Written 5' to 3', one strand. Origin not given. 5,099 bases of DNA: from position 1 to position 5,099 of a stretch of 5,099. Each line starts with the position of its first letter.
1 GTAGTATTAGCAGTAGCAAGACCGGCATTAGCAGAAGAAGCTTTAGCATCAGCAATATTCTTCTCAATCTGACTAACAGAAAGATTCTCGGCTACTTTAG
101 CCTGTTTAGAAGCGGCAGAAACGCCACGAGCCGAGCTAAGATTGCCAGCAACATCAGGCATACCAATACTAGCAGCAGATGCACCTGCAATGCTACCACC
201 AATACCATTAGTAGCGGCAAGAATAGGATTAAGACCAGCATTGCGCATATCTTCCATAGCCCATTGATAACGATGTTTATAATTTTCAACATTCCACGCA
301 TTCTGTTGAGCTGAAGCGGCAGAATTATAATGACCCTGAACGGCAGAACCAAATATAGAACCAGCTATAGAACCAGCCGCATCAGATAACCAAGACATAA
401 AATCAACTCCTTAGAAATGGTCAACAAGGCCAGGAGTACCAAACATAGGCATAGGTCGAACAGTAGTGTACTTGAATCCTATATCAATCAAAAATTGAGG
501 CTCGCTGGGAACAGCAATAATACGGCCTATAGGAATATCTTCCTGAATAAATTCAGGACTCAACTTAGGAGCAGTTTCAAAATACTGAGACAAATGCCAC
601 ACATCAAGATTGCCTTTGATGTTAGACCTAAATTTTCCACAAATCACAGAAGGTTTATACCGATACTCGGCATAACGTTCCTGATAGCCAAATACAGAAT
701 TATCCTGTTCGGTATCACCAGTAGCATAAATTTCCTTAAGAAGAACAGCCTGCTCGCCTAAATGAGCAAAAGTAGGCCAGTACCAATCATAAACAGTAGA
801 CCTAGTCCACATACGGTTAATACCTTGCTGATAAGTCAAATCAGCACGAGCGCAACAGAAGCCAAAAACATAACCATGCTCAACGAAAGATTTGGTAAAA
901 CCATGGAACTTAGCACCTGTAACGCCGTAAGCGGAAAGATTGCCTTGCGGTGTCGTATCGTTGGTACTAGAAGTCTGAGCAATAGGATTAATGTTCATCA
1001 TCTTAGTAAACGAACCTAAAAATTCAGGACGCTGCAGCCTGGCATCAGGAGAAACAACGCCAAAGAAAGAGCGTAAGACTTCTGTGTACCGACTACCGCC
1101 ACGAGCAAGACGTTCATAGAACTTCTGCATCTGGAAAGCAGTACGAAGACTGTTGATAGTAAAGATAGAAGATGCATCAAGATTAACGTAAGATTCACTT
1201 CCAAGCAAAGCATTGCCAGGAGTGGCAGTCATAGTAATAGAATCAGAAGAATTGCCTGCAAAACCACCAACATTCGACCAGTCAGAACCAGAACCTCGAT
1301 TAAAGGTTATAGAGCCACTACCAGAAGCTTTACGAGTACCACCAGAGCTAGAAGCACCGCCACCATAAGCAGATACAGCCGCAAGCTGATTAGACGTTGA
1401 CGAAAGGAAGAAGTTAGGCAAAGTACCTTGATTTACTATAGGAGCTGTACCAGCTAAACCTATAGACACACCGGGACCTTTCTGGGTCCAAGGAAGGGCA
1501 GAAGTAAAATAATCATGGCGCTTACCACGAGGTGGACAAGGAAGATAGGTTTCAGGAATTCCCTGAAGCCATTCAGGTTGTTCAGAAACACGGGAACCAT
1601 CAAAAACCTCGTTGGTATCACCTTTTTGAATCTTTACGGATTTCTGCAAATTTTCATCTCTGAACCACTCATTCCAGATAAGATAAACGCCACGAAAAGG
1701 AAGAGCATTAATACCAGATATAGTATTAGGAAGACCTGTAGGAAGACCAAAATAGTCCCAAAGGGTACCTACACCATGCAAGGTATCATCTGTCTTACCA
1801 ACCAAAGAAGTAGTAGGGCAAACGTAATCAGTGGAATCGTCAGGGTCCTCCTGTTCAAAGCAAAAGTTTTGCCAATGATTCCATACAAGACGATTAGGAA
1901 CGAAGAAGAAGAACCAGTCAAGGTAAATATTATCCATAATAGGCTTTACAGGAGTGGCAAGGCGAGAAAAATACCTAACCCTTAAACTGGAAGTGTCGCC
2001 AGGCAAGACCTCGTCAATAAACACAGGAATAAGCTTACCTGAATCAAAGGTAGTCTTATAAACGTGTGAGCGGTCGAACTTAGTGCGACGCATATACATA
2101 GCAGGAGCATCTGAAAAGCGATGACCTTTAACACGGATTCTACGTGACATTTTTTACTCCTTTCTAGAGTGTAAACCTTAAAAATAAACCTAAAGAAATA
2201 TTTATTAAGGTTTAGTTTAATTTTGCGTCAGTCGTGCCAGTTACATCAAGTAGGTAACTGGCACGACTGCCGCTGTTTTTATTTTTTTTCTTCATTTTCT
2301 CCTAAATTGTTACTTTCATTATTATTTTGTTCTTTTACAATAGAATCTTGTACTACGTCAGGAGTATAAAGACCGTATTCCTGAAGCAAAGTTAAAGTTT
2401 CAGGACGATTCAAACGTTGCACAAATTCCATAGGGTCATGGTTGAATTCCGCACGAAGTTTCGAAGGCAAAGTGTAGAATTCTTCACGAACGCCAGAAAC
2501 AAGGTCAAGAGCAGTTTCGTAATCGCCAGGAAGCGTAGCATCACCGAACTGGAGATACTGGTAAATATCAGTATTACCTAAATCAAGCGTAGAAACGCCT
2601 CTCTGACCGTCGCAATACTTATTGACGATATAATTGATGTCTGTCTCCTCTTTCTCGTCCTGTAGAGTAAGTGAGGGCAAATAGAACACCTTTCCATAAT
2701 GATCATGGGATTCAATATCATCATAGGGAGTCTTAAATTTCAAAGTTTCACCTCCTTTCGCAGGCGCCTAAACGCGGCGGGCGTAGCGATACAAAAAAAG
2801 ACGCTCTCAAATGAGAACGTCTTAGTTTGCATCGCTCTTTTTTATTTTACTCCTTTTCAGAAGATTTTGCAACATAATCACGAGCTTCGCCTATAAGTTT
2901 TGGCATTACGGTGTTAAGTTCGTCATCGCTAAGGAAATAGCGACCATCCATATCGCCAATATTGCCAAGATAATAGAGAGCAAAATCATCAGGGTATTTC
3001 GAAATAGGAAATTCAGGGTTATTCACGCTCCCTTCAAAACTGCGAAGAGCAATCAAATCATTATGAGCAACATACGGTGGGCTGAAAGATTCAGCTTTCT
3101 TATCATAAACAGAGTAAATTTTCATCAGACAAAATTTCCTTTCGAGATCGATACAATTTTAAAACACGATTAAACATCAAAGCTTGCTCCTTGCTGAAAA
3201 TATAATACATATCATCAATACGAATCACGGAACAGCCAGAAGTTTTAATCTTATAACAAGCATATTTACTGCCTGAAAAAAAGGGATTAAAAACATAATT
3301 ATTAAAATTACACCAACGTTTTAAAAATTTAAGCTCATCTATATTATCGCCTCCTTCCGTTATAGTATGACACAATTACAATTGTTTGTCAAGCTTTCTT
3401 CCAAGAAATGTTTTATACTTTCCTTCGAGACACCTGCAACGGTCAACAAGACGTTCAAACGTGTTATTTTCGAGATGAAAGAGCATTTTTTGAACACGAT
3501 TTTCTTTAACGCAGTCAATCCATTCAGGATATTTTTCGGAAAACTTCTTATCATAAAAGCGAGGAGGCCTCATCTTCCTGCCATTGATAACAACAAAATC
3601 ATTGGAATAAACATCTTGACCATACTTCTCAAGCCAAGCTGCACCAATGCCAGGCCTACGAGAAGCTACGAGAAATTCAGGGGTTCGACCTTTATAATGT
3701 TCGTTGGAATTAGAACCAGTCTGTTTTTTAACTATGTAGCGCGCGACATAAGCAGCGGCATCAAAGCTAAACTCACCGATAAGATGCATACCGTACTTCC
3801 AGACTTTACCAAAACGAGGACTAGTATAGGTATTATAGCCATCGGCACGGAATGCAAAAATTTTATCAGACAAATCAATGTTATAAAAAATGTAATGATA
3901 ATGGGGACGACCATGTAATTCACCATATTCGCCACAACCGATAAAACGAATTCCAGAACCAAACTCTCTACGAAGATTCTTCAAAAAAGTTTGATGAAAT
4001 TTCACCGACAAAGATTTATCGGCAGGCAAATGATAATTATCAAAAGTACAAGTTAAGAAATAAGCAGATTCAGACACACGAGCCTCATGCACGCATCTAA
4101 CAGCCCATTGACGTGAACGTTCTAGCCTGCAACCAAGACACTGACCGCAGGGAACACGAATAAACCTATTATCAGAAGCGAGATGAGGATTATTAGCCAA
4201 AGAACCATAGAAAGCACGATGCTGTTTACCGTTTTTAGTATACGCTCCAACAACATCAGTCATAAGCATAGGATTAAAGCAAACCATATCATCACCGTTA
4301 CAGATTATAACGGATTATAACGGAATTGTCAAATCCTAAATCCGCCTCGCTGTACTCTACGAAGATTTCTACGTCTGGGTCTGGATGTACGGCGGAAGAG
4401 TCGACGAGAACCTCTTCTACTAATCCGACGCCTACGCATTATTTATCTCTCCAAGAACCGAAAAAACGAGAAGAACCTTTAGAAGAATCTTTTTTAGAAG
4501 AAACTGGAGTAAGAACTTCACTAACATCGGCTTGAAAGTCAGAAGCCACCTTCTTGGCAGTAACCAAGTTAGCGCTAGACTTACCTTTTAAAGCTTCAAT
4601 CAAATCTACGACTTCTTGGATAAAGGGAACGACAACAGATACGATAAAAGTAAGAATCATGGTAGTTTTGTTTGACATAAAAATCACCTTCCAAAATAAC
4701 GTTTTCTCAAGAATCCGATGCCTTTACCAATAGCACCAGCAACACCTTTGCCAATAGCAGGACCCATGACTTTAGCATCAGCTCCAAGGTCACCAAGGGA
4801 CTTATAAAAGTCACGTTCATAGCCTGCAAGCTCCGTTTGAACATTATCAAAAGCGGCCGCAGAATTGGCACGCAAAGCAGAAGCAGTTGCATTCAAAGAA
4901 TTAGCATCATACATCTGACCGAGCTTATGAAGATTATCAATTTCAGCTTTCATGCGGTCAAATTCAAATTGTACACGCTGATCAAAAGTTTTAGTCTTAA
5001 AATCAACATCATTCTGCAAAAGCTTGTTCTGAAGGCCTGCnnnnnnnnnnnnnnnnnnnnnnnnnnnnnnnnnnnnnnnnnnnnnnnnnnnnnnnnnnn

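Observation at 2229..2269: Perfect 16-bp hairpin whose viral-strand loop reads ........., sharing ACTTGAT with the phiX174 origin nick site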

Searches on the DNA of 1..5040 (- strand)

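Call 8: search_dna_similar(query=window:1-5040:-, collection=phages, mode=near, max_rows=30)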
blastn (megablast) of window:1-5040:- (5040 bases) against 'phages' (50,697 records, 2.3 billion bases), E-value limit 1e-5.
Records with a match: 11; places in all: 11; records where one place covers at least 80% of the query: 0.
Best place of each record, by identity: 95-99% 1; 90-95% 2; 80-90% 1; 60-80% 7.
By first word of the organism name: Microviridae 6; Human 2; bajarodmic 1; robinz 1; Capybara 1.
By host as written in the record: - 5; tick 1; Homo sapiens 1; Peromyscus fraterculus 1; Ciona robusta 1; Petroica australis 1; Hydrochoerus hydrochaeris 1.
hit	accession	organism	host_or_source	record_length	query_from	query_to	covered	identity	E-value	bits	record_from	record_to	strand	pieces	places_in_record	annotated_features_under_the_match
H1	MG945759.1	Microviridae sp.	human feces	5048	973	4846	65%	74.5%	0e+0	1350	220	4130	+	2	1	similar to VP1 | similar to VP4 | similar to VP3 | similar to VP5 | similar to VP2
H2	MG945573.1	Microviridae sp.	dog feces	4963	973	4846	62%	75.7%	4e-163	1492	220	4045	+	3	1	similar to VP1 | similar to VP4 | similar to VP3 | similar to VP5 | similar to VP2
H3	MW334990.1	Human gut gokushovirus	tick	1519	3321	4824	30%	76.6%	0e+0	793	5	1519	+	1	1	putative VP1 | putative VP2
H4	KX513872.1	Human gut gokushovirus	Homo sapiens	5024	3869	4846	19%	81.6%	0e+0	806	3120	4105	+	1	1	putative VP1 | putative VP2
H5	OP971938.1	Microviridae sp.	Human feces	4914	3874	4846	19%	77.5%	4e-158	566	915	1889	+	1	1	VP1: major capsid protein | VP2: DNA pilot protein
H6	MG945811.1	Microviridae sp.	pig feces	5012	3869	4846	19%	75.6%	3e-129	470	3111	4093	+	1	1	similar to VP1 | similar to VP2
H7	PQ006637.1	bajarodmic virus 480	Peromyscus fraterculus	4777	4133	4392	5%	76.6%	5e-28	134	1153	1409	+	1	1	major capsid protein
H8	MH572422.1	Microviridae sp.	Ciona robusta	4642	4137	4386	5%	76.2%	4e-24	121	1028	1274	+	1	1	major capsid protein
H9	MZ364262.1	robinz microvirus RP_103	Petroica australis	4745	3512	3564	1%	90.6%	4e-9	71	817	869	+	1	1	major capsid protein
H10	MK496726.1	Capybara microvirus Cap1_SP_143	Hydrochoerus hydrochaeris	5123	3134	3178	1%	95.6%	1e-9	73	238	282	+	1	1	major capsid protein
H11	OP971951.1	Microviridae sp.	Human feces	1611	3358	3399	1%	92.9%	2e-6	62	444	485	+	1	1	VP1: major capsid protein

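Call 9: search_dna_similar(query=window:2100-2800:-, collection=phages, mode=distant, max_rows=40)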
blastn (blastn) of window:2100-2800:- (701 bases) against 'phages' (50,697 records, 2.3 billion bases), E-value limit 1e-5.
Records with a match: 20; places in all: 20; records where one place covers at least 80% of the query: 8.
Best place of each record, by identity: 90-95% 3; 80-90% 6; 60-80% 11.
By first word of the organism name: Microviridae 13; Human 3; Gokushovirus 3; Apis 1.
By host as written in the record: - 13; Homo sapiens 6; Apis mellifera linguistica 1.
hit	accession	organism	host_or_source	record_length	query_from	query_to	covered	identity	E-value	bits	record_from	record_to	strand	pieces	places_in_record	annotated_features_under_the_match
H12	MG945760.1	Microviridae sp.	pig feces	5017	1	700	100%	71.5%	3e-94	351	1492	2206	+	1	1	similar to VP3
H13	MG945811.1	Microviridae sp.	pig feces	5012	1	700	100%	71.3%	3e-94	351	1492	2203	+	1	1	similar to VP3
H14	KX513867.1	Human gut gokushovirus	Homo sapiens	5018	1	700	100%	71.3%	1e-93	350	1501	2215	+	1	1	putative VP3 | putative VP1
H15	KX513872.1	Human gut gokushovirus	Homo sapiens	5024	1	700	100%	70.8%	1e-86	326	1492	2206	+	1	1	putative VP3 | putative VP1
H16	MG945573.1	Microviridae sp.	dog feces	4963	1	700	100%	70.8%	3e-87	328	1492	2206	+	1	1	similar to VP3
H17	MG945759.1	Microviridae sp.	human feces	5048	2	700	100%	70.6%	1e-86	325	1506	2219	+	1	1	similar to VP3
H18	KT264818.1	Gokushovirus WZ-2015a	Homo sapiens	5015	1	700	100%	70.3%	3e-81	307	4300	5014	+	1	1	VP3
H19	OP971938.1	Microviridae sp.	Human feces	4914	2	565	80%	70.1%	2e-65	256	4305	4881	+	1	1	VP3: scaffolding protein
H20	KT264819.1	Gokushovirus WZ-2015a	Homo sapiens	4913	1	404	58%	72.7%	6e-59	233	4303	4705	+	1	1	VP3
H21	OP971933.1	Microviridae sp.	Human feces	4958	1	378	54%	72.8%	2e-52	213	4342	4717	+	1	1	VP3: scaffolding protein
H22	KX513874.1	Human gut gokushovirus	Homo sapiens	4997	152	378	32%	68.0%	8e-13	82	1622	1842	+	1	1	putative VP3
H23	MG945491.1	Microviridae sp.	dog feces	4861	534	590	8%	87.7%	4e-10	73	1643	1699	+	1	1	none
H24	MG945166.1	Microviridae sp.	pig feces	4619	524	578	8%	83.6%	3e-6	60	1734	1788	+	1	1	similar to VP1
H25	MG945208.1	Microviridae sp.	pig feces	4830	532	584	8%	84.9%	9e-6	58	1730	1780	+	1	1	none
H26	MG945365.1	Microviridae sp.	pig feces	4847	532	584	8%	84.9%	9e-6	58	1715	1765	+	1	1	none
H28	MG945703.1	Microviridae sp.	pig feces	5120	532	580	7%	87.8%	2e-7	63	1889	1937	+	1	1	none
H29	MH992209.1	Apis mellifera associated microvirus 17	Apis mellifera linguistica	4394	534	580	7%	91.5%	6e-8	64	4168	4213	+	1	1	hypothetical protein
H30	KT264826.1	Gokushovirus WZ-2015a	Homo sapiens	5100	532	574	6%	90.7%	8e-7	61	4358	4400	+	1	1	none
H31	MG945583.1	Microviridae sp.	dog feces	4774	534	574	6%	90.2%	9e-6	57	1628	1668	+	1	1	none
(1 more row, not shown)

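Call 10: get_annotated_region(hit=H23, flank=600)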
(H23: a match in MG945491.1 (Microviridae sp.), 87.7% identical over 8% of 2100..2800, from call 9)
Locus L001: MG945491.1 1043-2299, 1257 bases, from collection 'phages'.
description: UNVERIFIED: Microviridae sp. isolate 1258-1602, complete genome.
organism: Microviridae sp. (NCBI taxid 2202644)
taxonomy: Viruses; Monodnaviria; Sangervirae; Phixviricota; Malgrandaviricetes; Petitvirales; Microviridae
host: -; source: dog feces; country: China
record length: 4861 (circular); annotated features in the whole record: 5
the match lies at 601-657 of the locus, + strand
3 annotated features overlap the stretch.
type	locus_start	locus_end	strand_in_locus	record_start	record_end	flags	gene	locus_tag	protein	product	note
misc_feature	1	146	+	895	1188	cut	-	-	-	-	similar to VP5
misc_feature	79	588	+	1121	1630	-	-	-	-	-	similar to VP3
misc_feature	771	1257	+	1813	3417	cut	-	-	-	-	similar to VP1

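Call 11: get_annotated_region(hit=H24, flank=600)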
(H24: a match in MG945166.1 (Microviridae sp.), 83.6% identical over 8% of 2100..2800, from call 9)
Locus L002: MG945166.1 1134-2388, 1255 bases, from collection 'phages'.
description: UNVERIFIED: Microviridae sp. isolate 468-1801, complete genome.
organism: Microviridae sp. (NCBI taxid 2202644)
taxonomy: Viruses; Monodnaviria; Sangervirae; Phixviricota; Malgrandaviricetes; Petitvirales; Microviridae
host: -; source: pig feces; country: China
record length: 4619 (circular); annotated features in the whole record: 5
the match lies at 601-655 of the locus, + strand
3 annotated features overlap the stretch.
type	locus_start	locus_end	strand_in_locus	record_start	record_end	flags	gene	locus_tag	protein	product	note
misc_feature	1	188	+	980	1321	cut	-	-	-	-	similar to hypothetical protein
misc_feature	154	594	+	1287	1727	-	-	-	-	-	similar to VP3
misc_feature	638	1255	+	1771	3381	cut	-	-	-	-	similar to VP1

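Call 12: get_annotated_region(hit=H28, flank=600)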
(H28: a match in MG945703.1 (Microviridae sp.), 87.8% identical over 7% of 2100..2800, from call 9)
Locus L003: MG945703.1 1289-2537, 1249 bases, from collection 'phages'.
description: UNVERIFIED: Microviridae sp. isolate 1788-1801, complete genome.
organism: Microviridae sp. (NCBI taxid 2202644)
taxonomy: Viruses; Monodnaviria; Sangervirae; Phixviricota; Malgrandaviricetes; Petitvirales; Microviridae
host: -; source: pig feces; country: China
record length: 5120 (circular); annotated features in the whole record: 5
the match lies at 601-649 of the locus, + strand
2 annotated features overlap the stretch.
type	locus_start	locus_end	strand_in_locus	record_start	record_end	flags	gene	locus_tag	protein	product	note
misc_feature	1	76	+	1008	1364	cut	-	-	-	-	similar to VP5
misc_feature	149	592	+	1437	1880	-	-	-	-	-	similar to VP3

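Call 13: get_annotated_region(hit=H29, flank=600)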
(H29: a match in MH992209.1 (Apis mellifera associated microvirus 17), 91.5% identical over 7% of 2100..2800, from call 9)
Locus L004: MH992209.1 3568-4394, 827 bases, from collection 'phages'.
description: Apis mellifera associated microvirus 17 isolate INH_SP_257, complete genome.
organism: Apis mellifera associated microvirus 17 (NCBI taxid 2494744)
taxonomy: Viruses; Monodnaviria; Sangervirae; Phixviricota; Malgrandaviricetes; Petitvirales; Microviridae
host: Apis mellifera linguistica; source: Hemolymph; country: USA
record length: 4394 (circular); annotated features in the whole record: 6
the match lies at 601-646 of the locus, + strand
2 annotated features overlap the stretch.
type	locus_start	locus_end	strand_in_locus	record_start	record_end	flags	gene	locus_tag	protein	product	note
CDS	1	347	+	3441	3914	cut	-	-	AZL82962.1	internal scaffolding protein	similar to PHA00099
CDS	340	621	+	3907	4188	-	-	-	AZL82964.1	hypothetical protein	unknown microvirus-like protein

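Call 14: get_annotated_region(hit=H30, flank=600)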
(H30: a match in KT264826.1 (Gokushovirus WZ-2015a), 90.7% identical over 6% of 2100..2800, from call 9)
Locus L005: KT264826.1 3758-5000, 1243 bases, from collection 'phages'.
description: Gokushovirus WZ-2015a isolate 78Fra08, complete genome.
organism: Gokushovirus WZ-2015a (NCBI taxid 1758150)
taxonomy: Viruses; Monodnaviria; Sangervirae; Phixviricota; Malgrandaviricetes; Petitvirales; Microviridae; Gokushovirinae
host: Homo sapiens; source: -; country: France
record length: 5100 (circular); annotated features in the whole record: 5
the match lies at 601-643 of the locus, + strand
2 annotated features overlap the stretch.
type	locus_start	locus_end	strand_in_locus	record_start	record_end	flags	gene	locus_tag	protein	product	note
CDS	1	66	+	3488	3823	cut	-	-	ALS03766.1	VP5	-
CDS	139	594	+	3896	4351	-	-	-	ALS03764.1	VP3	-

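Call 15: get_annotated_region(hit=H25, flank=600)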
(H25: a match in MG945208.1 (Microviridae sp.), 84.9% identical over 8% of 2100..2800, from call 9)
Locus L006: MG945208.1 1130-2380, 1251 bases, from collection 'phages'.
description: UNVERIFIED: Microviridae sp. isolate 766-18012, complete genome.
organism: Microviridae sp. (NCBI taxid 2202644)
taxonomy: Viruses; Monodnaviria; Sangervirae; Phixviricota; Malgrandaviricetes; Petitvirales; Microviridae
host: -; source: pig feces; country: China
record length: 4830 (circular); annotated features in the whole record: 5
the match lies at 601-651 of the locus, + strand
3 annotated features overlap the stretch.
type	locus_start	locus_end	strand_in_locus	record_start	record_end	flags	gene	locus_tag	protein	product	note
misc_feature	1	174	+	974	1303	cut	-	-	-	-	similar to VP5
misc_feature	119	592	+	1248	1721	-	-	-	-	-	similar to VP3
misc_feature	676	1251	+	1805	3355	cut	-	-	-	-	similar to VP1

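Call 16: get_annotated_region(hit=H31, flank=600)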
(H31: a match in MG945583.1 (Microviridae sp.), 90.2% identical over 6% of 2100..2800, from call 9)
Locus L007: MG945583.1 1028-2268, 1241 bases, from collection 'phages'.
description: UNVERIFIED: Microviridae sp. isolate 3973-1602, complete genome.
organism: Microviridae sp. (NCBI taxid 2202644)
taxonomy: Viruses; Monodnaviria; Sangervirae; Phixviricota; Malgrandaviricetes; Petitvirales; Microviridae
host: -; source: dog feces; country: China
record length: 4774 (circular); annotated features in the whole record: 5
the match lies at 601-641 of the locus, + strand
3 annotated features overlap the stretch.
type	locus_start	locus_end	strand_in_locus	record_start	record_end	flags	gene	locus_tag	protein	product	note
misc_feature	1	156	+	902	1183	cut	-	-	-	-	similar to VP5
misc_feature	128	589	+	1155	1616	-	-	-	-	-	similar to VP3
misc_feature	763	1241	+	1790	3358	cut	-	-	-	-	similar to VP1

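Call 17: get_annotated_region(hit=H12, flank=300)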
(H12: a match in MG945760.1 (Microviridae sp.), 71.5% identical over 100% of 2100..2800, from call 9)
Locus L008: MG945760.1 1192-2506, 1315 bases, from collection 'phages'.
description: UNVERIFIED: Microviridae sp. isolate 3362-1711, complete genome.
organism: Microviridae sp. (NCBI taxid 2202644)
taxonomy: Viruses; Monodnaviria; Sangervirae; Phixviricota; Malgrandaviricetes; Petitvirales; Microviridae
host: -; source: pig feces; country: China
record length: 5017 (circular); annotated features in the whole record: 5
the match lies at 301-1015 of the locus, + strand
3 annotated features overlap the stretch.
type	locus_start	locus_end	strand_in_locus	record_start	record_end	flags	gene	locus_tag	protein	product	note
misc_feature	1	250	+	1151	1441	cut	-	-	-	-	similar to VP5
misc_feature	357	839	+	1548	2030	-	-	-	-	-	similar to VP3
misc_feature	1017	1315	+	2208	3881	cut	-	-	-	-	similar to VP1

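Call 18: get_annotated_region(hit=H17, flank=300)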
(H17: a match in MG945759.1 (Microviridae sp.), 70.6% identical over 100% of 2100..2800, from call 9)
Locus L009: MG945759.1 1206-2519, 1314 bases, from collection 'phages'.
description: UNVERIFIED: Microviridae sp. isolate 3181-1801, complete genome.
organism: Microviridae sp. (NCBI taxid 2202644)
taxonomy: Viruses; Monodnaviria; Sangervirae; Phixviricota; Malgrandaviricetes; Petitvirales; Microviridae
host: -; source: human feces; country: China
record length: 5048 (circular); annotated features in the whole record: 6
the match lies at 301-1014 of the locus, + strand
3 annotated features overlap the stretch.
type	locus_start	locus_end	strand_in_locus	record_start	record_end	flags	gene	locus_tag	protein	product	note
misc_feature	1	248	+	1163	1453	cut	-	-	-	-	similar to VP5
misc_feature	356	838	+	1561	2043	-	-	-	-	-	similar to VP3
misc_feature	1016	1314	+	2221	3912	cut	-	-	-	-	similar to VP1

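Call 19: get_annotated_region(hit=H14, flank=300)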
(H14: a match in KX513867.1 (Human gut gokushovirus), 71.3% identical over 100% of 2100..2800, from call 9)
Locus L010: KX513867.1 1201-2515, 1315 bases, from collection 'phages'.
description: Human gut gokushovirus isolate SH-CHD4, complete genome.
organism: Human gut gokushovirus (NCBI taxid 1986031)
taxonomy: Viruses; Monodnaviria; Sangervirae; Phixviricota; Malgrandaviricetes; Petitvirales; Microviridae; Gokushovirinae
host: Homo sapiens; source: human gut; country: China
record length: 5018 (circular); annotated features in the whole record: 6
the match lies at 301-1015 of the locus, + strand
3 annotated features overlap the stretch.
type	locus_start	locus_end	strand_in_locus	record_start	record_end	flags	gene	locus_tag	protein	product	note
CDS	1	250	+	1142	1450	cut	-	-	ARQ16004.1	putative VP5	-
CDS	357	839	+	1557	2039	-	-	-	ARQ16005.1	putative VP3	-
CDS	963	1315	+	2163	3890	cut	-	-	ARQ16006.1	putative VP1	-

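Call 20: get_annotated_region(hit=H18, flank=300)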
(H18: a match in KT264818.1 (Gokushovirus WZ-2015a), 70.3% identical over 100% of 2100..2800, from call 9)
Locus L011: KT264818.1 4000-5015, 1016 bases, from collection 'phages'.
description: Gokushovirus WZ-2015a isolate 70Chd477, complete genome.
organism: Gokushovirus WZ-2015a (NCBI taxid 1758150)
taxonomy: Viruses; Monodnaviria; Sangervirae; Phixviricota; Malgrandaviricetes; Petitvirales; Microviridae; Gokushovirinae
host: Homo sapiens; source: feces; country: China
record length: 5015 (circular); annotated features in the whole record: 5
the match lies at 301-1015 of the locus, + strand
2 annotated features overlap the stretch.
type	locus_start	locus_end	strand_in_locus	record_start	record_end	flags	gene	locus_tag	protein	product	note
CDS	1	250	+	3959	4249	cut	-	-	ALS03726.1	VP5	-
CDS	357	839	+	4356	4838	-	-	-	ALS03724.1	VP3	-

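Call 99: search_with_rna_model(model_id=R1, sources=[L230, L231, L232, L233, L234, L235, L236, L237, L238, L239], max_evalue=5, filters=off)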
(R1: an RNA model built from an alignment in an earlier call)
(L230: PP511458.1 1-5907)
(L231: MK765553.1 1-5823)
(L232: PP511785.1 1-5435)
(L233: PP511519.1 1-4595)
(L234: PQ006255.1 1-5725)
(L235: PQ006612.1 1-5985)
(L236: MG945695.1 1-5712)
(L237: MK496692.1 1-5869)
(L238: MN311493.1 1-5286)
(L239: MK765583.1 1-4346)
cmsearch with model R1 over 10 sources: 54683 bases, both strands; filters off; matches with E-value up to 5: 8.
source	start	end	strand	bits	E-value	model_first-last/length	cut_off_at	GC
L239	2192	2228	+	18.7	0.0027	12-51/58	no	0.32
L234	705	766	-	9.3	0.88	1-58/58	no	0.44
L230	7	50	+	8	2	1-58/58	no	0.27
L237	1597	1660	+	7.9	2.1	1-58/58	no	0.55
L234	3708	3747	-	7.9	2.2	1-58/58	no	0.52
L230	1846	1889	+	7.8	2.2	1-58/58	no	0.39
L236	92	131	-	7.5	2.7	1-58/58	no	0.45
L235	3869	3915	+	7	3.7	1-58/58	no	0.43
